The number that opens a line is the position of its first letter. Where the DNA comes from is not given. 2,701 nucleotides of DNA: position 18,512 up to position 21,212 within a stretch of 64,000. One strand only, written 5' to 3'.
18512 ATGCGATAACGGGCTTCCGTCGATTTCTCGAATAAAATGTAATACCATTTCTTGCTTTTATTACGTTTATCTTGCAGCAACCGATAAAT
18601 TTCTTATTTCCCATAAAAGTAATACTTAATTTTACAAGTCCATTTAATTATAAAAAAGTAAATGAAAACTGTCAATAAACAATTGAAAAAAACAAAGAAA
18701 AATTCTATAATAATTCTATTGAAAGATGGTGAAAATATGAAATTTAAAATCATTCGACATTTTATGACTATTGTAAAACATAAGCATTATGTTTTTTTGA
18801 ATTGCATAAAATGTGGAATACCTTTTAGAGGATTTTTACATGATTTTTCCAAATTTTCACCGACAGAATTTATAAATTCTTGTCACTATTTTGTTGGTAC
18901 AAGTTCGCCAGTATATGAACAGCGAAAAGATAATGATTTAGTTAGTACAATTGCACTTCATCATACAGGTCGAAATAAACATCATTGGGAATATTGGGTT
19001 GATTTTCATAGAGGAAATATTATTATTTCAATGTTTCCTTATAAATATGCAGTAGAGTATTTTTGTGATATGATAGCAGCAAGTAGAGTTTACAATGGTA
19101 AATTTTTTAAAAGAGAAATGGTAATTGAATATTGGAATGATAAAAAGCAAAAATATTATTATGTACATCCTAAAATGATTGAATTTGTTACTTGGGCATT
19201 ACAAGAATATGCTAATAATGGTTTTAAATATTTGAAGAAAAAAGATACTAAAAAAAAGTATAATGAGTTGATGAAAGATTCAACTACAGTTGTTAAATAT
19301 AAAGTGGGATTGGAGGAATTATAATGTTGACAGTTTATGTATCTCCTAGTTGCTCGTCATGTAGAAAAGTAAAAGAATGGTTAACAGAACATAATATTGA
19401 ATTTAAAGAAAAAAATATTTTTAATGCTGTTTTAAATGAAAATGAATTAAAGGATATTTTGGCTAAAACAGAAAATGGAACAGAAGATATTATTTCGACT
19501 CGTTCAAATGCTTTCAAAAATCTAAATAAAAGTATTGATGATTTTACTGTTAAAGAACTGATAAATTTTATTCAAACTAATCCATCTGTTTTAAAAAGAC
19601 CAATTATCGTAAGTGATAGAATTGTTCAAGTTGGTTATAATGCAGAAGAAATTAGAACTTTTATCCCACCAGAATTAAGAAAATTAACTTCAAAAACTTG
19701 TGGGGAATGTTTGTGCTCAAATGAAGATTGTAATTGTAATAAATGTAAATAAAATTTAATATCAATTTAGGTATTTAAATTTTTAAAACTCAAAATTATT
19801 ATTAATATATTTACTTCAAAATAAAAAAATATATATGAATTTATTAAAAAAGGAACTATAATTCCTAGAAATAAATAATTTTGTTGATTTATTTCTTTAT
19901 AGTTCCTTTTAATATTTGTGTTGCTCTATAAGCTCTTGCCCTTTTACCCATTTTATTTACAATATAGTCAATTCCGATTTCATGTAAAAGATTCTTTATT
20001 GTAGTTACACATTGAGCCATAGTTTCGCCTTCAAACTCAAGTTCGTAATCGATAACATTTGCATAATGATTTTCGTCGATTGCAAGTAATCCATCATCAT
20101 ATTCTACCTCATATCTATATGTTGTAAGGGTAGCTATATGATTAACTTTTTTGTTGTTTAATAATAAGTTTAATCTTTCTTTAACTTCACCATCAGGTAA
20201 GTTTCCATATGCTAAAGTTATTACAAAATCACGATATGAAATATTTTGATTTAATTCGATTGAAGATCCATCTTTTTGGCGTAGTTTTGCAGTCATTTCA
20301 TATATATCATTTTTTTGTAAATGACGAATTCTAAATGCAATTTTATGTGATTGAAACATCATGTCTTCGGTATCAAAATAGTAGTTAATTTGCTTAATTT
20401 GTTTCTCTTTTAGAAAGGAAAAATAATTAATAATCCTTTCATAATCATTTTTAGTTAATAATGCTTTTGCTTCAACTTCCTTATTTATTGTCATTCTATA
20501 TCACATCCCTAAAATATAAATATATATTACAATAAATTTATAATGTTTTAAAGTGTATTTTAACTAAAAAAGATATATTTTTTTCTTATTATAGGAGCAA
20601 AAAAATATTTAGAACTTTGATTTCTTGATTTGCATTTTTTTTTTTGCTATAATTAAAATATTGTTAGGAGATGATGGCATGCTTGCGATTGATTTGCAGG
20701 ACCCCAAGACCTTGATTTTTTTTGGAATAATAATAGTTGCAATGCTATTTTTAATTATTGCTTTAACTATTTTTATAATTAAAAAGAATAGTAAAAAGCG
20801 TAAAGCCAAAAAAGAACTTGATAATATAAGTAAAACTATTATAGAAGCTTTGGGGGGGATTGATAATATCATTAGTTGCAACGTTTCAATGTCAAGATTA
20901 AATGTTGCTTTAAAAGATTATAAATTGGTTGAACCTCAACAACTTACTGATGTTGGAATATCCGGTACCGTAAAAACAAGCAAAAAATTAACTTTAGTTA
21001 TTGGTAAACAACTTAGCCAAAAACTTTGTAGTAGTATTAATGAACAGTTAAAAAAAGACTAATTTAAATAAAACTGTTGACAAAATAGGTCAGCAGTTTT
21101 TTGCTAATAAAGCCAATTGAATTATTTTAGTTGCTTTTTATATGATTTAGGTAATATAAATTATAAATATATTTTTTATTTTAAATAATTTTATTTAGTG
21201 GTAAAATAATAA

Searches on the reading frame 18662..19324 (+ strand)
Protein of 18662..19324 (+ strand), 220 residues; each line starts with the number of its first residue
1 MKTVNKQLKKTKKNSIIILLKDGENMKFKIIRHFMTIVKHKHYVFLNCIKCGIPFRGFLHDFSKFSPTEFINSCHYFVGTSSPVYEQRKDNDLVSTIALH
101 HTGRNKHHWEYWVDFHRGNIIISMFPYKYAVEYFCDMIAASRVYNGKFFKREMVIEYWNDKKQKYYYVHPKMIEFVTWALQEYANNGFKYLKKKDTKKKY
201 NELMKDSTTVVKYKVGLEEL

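Call 20: search_protein_families(library=pfam, proteins=[window:18662-19324:+])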
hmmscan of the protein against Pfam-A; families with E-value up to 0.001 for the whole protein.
window:18662-19324:+ (220 aa): 1 family
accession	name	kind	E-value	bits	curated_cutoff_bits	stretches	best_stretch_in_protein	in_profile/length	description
PF18907.5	DUF5662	-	6.4e-30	104.3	27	1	31-177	3-151/156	Family of unknown function (DUF5662)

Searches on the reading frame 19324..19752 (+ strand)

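Call 20: search_protein_families(library=pfam, proteins=[window:19324-19752:+])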
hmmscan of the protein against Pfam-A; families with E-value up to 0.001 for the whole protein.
window:19324-19752:+ (142 aa): 2 families
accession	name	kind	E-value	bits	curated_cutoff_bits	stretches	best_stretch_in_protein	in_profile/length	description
PF03960.21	ArsC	-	2.7e-25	88.9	24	1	5-113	1-79/79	ArsC family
PF00462.30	Glutaredoxin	-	4.9e-07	30.3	22.9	1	3-45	2-44/60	Glutaredoxin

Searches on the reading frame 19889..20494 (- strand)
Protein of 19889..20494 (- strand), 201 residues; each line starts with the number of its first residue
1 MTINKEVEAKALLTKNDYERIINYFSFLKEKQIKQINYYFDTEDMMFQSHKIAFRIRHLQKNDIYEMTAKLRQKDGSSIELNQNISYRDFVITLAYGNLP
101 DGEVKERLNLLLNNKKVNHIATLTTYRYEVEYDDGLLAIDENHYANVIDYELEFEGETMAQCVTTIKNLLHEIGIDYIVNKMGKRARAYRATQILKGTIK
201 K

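Call 20: search_protein_families(library=pfam, proteins=[window:19889-20494:-])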
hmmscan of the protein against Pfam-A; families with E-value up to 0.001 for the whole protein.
window:19889-20494:- (201 aa): 1 family
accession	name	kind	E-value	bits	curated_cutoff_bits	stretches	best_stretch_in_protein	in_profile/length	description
PF01928.26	CYTH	-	1.2e-22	81.1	23.2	1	4-168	1-159/179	CYTH domain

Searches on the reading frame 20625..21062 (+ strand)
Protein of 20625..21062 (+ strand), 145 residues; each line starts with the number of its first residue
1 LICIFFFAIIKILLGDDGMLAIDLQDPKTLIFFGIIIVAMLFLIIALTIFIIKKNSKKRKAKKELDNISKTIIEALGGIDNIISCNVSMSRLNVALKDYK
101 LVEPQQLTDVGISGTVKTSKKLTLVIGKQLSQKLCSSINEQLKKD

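Call 20: search_protein_families(library=pfam, proteins=[window:20625-21062:+])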
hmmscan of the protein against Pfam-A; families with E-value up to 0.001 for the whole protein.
window:20625-21062:+ (145 aa): 2 families
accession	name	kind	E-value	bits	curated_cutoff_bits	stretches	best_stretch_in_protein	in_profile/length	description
PF00367.25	PTS_EIIB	-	1.8e-08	34.1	27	1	70-102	1-33/34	phosphotransferase system, EIIB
PF00664.28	ABC_membrane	-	0.00061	20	28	0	33-84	143-195/274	ABC transporter transmembrane region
